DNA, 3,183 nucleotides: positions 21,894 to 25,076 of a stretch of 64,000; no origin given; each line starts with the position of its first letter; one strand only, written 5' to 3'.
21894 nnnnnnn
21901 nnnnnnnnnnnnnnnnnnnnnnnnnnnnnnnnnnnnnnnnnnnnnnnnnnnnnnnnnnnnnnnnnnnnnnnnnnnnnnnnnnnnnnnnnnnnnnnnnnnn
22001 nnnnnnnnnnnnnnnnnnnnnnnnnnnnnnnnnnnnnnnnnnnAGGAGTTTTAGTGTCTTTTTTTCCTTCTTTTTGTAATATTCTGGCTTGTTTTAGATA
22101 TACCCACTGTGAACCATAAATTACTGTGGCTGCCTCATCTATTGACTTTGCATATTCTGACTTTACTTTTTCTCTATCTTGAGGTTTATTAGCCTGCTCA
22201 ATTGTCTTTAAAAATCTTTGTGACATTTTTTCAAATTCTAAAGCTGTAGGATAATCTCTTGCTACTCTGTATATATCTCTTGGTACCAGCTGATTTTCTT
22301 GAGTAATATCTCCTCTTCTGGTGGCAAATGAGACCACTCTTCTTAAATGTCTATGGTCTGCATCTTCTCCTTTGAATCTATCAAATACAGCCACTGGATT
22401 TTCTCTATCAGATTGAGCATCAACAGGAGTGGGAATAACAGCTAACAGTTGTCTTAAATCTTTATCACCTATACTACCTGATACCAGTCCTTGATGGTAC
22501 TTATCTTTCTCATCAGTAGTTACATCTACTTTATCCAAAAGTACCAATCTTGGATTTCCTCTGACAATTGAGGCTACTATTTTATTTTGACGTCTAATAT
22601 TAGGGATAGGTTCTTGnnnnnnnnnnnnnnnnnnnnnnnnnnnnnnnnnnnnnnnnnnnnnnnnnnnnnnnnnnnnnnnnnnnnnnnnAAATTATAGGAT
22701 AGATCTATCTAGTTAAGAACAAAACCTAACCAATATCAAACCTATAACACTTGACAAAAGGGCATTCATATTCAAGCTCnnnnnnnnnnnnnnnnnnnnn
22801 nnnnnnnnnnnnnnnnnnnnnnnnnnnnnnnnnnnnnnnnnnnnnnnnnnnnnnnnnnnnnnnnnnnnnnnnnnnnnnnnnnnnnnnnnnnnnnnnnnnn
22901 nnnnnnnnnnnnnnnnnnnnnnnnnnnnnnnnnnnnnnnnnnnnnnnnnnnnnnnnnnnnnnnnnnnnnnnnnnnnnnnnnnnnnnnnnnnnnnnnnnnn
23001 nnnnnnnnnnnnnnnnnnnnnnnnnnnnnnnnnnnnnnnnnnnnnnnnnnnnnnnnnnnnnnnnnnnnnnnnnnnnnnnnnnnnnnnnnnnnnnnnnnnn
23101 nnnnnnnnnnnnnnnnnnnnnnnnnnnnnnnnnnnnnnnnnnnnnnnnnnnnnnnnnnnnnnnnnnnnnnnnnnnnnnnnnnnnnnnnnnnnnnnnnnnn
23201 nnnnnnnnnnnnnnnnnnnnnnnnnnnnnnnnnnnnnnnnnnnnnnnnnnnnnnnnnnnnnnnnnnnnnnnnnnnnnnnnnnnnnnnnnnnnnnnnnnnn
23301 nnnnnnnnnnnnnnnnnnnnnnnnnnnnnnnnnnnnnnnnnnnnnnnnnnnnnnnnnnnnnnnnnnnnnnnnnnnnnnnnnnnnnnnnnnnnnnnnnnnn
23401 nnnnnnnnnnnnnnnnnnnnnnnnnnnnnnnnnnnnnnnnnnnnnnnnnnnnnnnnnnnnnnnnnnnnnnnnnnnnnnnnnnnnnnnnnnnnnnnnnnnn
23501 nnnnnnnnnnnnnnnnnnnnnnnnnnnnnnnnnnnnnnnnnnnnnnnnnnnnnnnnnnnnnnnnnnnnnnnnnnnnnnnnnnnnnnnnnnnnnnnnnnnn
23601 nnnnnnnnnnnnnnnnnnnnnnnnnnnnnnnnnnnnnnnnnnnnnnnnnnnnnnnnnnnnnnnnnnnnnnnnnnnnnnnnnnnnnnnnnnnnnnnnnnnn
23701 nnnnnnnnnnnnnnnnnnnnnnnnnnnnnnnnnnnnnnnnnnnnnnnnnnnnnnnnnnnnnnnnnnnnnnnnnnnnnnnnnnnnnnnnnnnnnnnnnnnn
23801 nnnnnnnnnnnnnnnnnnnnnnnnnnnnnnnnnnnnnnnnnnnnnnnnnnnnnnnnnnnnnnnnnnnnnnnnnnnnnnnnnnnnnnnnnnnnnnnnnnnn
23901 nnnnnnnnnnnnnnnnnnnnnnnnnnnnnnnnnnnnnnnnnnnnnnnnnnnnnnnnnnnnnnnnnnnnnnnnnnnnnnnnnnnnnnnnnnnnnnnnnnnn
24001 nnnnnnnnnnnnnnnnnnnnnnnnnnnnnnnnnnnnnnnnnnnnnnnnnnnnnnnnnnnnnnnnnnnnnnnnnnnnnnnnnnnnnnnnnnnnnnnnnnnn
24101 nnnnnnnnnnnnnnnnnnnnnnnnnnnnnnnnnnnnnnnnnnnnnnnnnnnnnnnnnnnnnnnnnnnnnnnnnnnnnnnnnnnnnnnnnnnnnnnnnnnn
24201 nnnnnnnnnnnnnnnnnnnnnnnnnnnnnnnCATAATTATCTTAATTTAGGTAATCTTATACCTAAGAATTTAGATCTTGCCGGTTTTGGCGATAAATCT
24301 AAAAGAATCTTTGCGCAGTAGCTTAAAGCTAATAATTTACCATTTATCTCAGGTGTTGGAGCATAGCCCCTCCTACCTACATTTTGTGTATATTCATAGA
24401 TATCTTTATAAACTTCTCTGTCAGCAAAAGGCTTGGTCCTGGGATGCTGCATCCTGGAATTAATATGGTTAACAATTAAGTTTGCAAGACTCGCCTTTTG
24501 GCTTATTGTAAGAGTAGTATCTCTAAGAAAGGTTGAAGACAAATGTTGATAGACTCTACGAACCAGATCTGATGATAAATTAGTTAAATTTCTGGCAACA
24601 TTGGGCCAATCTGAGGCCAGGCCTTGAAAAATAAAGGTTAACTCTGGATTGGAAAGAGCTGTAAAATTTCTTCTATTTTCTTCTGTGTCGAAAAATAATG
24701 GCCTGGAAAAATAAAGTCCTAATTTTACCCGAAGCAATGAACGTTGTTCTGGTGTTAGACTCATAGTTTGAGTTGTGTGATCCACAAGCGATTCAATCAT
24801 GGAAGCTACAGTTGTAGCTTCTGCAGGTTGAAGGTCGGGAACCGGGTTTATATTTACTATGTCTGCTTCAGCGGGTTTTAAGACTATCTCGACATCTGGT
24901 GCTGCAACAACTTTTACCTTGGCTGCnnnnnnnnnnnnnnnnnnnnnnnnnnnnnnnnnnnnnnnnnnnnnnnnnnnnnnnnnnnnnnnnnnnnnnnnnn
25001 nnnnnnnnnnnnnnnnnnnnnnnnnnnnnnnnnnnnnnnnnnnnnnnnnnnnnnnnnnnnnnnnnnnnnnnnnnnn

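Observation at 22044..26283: A novel ~190-aa domain present three times with shuffled position (N-terminal in two genes, C-terminal in a third)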

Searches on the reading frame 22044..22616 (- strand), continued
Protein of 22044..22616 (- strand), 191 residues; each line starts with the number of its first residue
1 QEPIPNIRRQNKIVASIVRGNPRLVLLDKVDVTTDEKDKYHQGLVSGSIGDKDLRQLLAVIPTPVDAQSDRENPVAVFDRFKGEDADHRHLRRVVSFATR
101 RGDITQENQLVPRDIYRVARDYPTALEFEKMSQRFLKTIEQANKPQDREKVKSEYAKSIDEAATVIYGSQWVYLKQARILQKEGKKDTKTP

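Call 71: search_solved_structures(query=A6, max_evalue=10)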
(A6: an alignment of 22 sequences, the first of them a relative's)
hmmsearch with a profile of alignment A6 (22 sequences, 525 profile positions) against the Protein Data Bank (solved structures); distinct sequences matched with E-value up to 10: 3.
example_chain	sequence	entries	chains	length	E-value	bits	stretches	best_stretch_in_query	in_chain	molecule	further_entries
2wc6_A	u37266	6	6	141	0.59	11.8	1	31-105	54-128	GENERAL ODORANT-BINDING PROTEIN 1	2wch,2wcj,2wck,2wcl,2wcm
2wc5_A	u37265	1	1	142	0.6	11.8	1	31-105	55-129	GENERAL ODORANT-BINDING PROTEIN 1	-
7pnt_G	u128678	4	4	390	0.73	11.5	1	75-211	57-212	28S ribosomal protein S9, mitochondrial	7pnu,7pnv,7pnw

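Call 83: predict_structure(alignment_id=A6)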
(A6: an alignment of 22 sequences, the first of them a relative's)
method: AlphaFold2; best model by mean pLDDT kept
length: 541 residues; sequences in the alignment: 22
mean_pLDDT: 89.2   pTM: 0.65
mean pLDDT of the five models: 89.2, 88.6, 87.7, 87.2, 84.3
residues with pLDDT >= 90: 377; 70-90: 129; 50-70: 17; < 50: 18
segments of 3 or more residues with pLDDT < 50: 1-18
pLDDT, mean of each block of 10 residues (from residue 1): 34 43 94 94 90 96 91 93 88 92 94 87 93 90 86 88 92 94 95 93 78 65 83 96 93 95 96 93 88 95 95 93 90 90 96 89 84 93 76 91 87 93 93 92 96 94 96 94 95 95 93 93 97 94 87
secondary structure, 60 per line:
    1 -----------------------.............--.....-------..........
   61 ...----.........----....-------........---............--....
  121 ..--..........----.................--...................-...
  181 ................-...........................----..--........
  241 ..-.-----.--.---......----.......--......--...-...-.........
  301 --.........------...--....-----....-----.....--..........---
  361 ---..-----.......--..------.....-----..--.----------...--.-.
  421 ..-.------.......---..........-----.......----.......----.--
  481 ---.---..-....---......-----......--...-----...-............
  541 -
elements in order: H24-36 H39-43 H51-63 H68-76 H81-84 H92-99 H103-114 H117-122 H125-134 H139-155 H158-176 H178-196 H198-224 H233-242 H257-262 E267-273 E276-281 E284-286 E292-300 E303-311 E318-320 E323-326 E332-335 H341-344 H348-357 H371-377 H388-392 E431-437 E441-450 E456-462 E467-473 H491-494 E498-500 E509-514 E517-519 H529-540

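Call 92: list_cluster_members(proteins=[P0008, P0011, P0019, P0022, P0030, P0045, P0054, P0071, P0107, P0143])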
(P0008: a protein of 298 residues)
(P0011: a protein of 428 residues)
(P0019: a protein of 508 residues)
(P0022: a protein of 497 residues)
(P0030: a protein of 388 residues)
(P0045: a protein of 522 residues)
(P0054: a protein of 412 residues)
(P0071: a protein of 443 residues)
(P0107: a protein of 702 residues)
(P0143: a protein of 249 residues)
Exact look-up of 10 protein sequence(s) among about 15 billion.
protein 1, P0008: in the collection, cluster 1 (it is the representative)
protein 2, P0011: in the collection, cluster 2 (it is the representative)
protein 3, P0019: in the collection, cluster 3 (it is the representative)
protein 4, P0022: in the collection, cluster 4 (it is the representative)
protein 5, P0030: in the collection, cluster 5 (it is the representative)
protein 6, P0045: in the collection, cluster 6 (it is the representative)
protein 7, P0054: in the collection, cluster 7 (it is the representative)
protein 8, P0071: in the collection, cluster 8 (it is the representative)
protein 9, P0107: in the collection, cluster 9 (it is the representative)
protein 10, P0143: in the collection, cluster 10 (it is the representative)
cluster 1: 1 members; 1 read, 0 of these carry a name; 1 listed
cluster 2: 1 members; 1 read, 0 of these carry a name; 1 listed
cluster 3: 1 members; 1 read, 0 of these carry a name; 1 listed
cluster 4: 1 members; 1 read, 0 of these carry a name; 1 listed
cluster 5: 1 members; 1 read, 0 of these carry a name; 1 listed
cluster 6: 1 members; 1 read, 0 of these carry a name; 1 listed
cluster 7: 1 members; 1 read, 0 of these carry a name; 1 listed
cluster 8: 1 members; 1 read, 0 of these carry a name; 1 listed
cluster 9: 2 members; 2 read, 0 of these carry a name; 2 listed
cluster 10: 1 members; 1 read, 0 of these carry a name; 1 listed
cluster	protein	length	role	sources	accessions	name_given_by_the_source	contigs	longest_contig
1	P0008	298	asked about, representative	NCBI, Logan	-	-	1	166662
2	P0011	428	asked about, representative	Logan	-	-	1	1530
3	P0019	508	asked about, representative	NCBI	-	-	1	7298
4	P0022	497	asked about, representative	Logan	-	-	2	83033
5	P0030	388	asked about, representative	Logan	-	-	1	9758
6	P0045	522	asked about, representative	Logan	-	-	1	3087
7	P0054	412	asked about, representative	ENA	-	-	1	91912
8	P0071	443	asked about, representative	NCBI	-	-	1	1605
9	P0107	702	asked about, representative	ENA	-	-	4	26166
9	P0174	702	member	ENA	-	-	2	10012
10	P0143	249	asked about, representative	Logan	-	-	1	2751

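Call 94: find_encoding_contigs(protein=P0022, flank=10000, max_places=1)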
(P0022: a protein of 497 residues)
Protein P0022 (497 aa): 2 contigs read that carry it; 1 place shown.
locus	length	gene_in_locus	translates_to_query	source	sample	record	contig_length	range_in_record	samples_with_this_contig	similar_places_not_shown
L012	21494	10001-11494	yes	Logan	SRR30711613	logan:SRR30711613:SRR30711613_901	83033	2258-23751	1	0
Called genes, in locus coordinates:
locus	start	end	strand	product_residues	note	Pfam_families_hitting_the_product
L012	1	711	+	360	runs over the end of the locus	PF00140:Sigma70_r1_2, PF04542:Sigma70_r2, PF04539:Sigma70_r3, PF04545:Sigma70_r4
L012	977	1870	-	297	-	PF00135:COesterase, PF20434:BD-FAE, PF07859:Abhydrolase_3, PF00326:Peptidase_S9 (faint)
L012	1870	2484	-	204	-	PF13238:AAA_18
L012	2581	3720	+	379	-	PF04188:Mannosyl_trans2 (weak)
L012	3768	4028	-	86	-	-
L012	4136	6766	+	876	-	PF02739:5_3_exonuc_N, PF01367:5_3_exonuc, PF00476:DNA_pol_A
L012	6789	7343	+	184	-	PF00293:NUDIX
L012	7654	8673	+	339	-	PF00892:EamA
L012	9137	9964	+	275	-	PF00300:His_Phos_1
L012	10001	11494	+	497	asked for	-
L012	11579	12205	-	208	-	-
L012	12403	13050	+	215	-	-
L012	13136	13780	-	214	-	-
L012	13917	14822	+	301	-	PF01149:Fapy_DNA_glyco, PF06831:H2TH, PF06827:zf-FPG_IleRS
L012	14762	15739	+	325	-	PF06144:DNA_pol3_delta (faint), PF21694:DNA_pol3_delta_C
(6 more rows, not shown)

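Call 95: find_encoding_contigs(protein=P0054, flank=10000, max_places=1)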
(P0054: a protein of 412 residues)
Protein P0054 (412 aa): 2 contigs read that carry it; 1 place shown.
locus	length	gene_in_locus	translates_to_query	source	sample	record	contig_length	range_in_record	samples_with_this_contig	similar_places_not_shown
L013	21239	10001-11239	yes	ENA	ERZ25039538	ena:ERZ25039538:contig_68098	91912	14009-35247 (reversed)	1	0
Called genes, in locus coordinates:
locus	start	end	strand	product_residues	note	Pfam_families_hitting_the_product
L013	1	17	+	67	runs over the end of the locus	-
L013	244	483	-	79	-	-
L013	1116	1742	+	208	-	PF03330:DPBB_1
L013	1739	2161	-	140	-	-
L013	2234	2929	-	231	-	-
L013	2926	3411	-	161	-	PF00254:FKBP_C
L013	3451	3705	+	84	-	-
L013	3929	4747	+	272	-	PF00989:PAS, PF13426:PAS_9, PF00512:HisKA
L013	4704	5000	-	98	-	-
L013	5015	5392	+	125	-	PF00072:Response_reg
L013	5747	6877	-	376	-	PF03741:TerC, PF04332:DUF475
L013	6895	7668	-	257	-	PF02224:Cytidylate_kin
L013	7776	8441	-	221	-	PF01476:LysM, PF06737:Transglycosylas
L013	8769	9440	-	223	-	-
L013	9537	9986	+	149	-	-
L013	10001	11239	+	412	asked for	-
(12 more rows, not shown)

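Call 110: search_protein_families(library=pfam, proteins=[L008:479-6091:+, L008:6135-8456:+, L008:8465-9064:+, L004:785-7996:+, L004:12886-13623:+], max_evalue=0.1)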
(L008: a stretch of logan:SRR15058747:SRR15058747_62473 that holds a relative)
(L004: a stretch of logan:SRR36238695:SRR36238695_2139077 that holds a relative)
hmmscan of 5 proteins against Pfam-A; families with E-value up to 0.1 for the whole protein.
L008:479-6091:+ (1870 aa): 1 family
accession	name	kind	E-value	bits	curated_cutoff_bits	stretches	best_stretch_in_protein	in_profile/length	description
PF01075.23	Glyco_transf_9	-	1e-09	38.5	22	1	1528-1646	100-213/247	Glycosyltransferase family 9 (heptosyltransferase)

L008:6135-8456:+ (773 aa): 0 families

L008:8465-9064:+ (199 aa): 2 families
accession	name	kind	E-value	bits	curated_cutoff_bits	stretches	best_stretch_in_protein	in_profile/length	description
PF01075.23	Glyco_transf_9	-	0.022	14.5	22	1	8-129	103-211/247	Glycosyltransferase family 9 (heptosyltransferase)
PF12138.14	Spherulin4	-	0.094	12.7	30.2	0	29-71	13-54/239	Spherulation-specific family 4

L004:785-7996:+ (2403 aa): 3 families
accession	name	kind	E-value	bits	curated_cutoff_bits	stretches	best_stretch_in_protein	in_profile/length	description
PF00069.31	Pkinase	-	1.8e-21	77.2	31.7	1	1640-1880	15-259/263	Protein kinase domain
PF07714.23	PK_Tyr_Ser-Thr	-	8.9e-10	38.7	23.1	1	1703-1878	86-254/258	Protein tyrosine and serine/threonine kinase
PF14531.12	Kinase-like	-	0.012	15.4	25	1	1709-1790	136-213/289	Kinase-like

L004:12886-13623:+ (245 aa): 0 families

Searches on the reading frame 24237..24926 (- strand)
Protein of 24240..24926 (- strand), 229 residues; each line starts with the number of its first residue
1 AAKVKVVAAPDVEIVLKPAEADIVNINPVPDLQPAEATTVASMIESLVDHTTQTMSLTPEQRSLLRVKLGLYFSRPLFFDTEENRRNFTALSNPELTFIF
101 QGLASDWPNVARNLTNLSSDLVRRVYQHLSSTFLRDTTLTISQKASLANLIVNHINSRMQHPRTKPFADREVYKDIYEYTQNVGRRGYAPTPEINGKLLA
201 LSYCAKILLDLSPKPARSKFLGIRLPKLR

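Call 55: search_solved_structures(query=window:24237-24920:-, max_evalue=10)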
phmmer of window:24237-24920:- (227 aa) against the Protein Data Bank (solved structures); distinct sequences matched with E-value up to 10: 0.

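Call 110: search_protein_families(library=pfam, proteins=[window:24240-24926:-], max_evalue=0.1)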
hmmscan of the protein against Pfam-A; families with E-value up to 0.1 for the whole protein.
seq(229 aa): 1 family
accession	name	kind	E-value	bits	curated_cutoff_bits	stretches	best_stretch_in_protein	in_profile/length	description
PF12327.13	FtsZ_C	-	0.064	14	27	0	5-53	22-70/95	FtsZ family, C-terminal domain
